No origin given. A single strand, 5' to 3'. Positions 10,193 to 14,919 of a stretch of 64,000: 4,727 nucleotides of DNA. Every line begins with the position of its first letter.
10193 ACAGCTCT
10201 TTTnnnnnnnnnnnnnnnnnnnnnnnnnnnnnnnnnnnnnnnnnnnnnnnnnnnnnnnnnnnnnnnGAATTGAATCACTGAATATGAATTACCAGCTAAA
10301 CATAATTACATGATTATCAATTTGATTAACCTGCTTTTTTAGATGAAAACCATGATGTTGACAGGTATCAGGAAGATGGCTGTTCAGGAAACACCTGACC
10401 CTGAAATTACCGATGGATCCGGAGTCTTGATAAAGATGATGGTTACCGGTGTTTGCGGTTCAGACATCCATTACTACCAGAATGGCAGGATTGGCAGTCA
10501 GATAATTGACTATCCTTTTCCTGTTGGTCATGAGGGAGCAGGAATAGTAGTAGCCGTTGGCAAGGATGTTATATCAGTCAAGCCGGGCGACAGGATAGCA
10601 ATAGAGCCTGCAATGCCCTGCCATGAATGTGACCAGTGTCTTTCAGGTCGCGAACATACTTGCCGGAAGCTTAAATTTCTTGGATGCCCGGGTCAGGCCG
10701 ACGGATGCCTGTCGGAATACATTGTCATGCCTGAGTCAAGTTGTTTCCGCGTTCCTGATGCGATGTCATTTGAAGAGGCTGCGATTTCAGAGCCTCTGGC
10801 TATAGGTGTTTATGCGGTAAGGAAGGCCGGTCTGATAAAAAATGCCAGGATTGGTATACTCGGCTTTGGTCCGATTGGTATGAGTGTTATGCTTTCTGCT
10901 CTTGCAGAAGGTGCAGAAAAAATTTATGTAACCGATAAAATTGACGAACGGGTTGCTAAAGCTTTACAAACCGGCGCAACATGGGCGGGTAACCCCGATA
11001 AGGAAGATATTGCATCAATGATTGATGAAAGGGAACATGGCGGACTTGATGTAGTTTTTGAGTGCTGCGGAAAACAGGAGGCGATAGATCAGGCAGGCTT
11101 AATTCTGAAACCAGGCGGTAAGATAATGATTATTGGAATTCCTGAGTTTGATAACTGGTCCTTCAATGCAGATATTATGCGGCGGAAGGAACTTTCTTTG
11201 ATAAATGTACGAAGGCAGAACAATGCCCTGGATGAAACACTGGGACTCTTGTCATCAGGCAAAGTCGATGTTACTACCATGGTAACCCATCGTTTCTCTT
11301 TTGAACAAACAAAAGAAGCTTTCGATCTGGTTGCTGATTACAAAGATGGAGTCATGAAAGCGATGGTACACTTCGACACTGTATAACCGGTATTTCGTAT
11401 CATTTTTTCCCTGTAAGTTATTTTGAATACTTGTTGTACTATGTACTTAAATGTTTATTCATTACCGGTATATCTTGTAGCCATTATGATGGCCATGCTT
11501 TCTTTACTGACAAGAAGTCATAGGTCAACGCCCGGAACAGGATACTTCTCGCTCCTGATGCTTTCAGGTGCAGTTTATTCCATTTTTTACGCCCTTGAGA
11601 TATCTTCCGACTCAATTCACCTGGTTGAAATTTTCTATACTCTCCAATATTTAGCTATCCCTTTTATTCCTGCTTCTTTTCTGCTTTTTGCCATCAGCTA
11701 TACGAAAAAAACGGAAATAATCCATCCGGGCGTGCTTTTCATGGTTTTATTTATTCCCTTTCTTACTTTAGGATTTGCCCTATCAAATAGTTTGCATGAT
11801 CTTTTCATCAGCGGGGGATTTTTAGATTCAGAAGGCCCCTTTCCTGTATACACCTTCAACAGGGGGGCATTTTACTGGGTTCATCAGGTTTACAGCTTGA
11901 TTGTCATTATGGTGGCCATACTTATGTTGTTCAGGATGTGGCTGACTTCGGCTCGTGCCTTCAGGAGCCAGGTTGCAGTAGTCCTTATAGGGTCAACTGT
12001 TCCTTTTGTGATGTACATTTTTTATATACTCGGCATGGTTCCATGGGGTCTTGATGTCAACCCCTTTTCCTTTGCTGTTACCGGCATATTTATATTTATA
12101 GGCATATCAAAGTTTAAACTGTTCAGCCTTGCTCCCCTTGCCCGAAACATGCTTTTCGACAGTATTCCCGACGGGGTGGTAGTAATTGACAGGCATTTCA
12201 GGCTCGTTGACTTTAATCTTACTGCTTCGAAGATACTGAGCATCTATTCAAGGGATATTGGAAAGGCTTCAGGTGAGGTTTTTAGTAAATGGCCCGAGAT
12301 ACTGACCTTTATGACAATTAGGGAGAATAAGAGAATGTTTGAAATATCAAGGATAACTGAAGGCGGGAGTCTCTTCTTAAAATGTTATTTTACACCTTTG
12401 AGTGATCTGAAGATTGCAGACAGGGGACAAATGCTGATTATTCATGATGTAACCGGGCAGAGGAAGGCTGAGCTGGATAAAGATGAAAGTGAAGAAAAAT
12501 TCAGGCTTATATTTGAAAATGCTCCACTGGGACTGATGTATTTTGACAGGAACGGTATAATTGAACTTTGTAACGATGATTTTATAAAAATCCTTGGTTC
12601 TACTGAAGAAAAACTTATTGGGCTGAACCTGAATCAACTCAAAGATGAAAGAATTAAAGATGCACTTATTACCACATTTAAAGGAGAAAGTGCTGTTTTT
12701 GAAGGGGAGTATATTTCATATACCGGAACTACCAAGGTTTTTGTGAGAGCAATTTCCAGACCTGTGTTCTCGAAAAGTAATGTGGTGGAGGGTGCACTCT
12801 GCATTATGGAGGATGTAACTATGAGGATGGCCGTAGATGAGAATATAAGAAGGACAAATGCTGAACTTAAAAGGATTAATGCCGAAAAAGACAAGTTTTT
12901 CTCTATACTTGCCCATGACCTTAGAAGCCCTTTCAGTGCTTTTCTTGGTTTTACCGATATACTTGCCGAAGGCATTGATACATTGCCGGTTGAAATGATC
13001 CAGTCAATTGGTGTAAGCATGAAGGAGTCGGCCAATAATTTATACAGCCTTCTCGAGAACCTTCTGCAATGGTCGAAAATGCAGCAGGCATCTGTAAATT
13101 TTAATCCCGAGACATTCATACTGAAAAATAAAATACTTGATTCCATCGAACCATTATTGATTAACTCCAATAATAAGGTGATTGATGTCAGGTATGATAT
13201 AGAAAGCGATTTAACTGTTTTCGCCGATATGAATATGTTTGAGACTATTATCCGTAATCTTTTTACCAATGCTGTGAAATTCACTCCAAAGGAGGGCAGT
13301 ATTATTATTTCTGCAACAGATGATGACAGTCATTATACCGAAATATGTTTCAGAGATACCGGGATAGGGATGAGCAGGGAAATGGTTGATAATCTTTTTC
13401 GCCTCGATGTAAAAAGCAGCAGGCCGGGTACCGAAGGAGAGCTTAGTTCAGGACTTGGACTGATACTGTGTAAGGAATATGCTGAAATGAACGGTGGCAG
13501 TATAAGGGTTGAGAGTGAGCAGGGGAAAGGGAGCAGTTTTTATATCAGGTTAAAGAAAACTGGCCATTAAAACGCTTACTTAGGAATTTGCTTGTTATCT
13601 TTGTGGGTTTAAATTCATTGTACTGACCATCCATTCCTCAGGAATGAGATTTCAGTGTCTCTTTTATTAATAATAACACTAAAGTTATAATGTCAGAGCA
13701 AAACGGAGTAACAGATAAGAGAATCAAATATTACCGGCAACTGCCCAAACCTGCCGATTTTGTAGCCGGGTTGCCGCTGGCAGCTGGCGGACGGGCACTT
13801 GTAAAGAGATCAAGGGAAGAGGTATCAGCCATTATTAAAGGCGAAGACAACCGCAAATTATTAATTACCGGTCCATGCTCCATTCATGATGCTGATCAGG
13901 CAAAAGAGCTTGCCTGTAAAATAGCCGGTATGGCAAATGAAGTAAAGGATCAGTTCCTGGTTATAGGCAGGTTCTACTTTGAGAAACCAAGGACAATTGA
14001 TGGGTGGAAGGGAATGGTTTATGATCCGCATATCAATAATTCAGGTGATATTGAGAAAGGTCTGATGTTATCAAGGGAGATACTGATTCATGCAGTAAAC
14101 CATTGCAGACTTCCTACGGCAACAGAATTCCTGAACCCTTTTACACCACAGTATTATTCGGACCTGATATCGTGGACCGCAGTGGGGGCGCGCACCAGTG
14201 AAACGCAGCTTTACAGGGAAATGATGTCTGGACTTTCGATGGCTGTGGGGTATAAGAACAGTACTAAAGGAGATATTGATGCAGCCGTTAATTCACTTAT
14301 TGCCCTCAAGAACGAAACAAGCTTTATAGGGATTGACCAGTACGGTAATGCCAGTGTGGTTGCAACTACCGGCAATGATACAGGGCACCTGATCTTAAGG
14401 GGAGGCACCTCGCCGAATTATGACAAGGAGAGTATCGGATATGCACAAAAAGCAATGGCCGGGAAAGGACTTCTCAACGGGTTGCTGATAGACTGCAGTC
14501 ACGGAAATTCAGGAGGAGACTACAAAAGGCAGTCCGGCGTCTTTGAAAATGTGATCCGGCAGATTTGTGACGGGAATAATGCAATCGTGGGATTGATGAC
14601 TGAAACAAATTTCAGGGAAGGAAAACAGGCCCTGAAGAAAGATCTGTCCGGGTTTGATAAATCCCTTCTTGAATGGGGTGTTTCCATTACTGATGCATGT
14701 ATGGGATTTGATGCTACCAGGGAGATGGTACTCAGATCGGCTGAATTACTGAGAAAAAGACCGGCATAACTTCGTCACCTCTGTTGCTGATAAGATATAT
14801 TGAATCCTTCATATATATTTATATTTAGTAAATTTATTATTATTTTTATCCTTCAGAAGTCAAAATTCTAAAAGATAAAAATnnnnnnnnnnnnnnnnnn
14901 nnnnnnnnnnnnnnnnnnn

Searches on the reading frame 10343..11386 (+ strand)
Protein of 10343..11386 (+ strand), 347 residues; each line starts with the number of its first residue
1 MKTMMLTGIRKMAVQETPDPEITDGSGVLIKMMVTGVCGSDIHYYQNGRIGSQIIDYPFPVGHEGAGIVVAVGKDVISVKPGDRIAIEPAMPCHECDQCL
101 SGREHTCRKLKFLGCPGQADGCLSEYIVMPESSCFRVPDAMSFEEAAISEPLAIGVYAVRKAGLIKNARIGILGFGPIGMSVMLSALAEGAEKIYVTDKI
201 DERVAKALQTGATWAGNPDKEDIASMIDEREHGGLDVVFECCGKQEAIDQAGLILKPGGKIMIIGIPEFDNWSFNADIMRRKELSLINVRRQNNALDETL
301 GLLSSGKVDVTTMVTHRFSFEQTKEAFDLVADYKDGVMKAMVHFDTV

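Call 13: search_protein_families(library=pfam, proteins=[window:10343-11386:+])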
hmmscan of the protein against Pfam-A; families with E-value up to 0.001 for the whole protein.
window:10343-11386:+ (347 aa): 4 families
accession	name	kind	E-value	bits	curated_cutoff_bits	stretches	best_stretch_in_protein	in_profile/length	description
PF08240.17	ADH_N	-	1.2e-28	99.8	23.5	1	27-139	4-104/104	Alcohol dehydrogenase GroES-like domain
PF00107.32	ADH_zinc_N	-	1e-21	77.7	31.8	1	177-303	1-127/129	Zinc-binding dehydrogenase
PF13602.12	ADH_zinc_N_2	-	2.2e-10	42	27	1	222-331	13-124/134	Zinc-binding dehydrogenase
PF16912.11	Glu_dehyd_C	-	4.2e-09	36.6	34.9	1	157-329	21-200/211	Glucose dehydrogenase C-terminus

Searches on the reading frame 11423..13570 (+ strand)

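Call 13: search_protein_families(library=pfam, proteins=[window:11423-13570:+])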
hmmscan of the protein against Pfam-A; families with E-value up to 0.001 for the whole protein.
window:11423-13570:+ (715 aa): 8 families
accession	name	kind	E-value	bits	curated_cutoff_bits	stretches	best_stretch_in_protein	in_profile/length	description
PF16927.11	HisKA_7TM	-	4.9e-54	184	28.6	1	18-238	4-224/224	N-terminal 7TM region of histidine kinase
PF02518.31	HATPase_c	-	3.4e-20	73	26.4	1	605-712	5-109/111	Histidine kinase-, DNA gyrase B-, and HSP90-like ATPase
PF13426.13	PAS_9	-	2e-16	60.6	27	1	375-466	8-102/103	PAS domain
PF13188.13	PAS_8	-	1.7e-13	50.3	21.8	2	358-410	1-54/65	PAS domain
PF08448.16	PAS_4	-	6.1e-11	43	23.1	1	364-468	1-108/110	PAS fold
PF00989.32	PAS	-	7e-11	42.6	22.6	1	359-465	2-113/113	PAS fold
PF00512.31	HisKA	-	1.5e-07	31.8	26.9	1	489-555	2-65/66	His Kinase A (phospho-acceptor) domain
PF12860.13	PAS_7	-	0.00035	21.1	27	0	365-406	2-44/115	PAS fold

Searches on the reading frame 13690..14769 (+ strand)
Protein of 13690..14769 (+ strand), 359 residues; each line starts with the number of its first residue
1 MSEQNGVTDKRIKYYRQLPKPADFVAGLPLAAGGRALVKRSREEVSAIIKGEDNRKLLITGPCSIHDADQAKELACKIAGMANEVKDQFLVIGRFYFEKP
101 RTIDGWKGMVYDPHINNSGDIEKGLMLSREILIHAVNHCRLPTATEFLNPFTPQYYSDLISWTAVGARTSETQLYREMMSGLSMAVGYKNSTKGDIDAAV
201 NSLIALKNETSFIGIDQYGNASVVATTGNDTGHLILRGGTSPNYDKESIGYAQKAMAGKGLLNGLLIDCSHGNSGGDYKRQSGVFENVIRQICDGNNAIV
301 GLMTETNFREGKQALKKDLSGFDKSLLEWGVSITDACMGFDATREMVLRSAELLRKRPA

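Call 13: search_protein_families(library=pfam, proteins=[window:13690-14769:+])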
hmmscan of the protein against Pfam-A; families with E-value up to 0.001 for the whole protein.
window:13690-14769:+ (359 aa): 1 family
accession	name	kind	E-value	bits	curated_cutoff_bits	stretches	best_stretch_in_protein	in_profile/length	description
PF00793.26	DAHP_synth_1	-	1.8e-65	221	25.5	1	47-344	9-266/270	DAHP synthetase I family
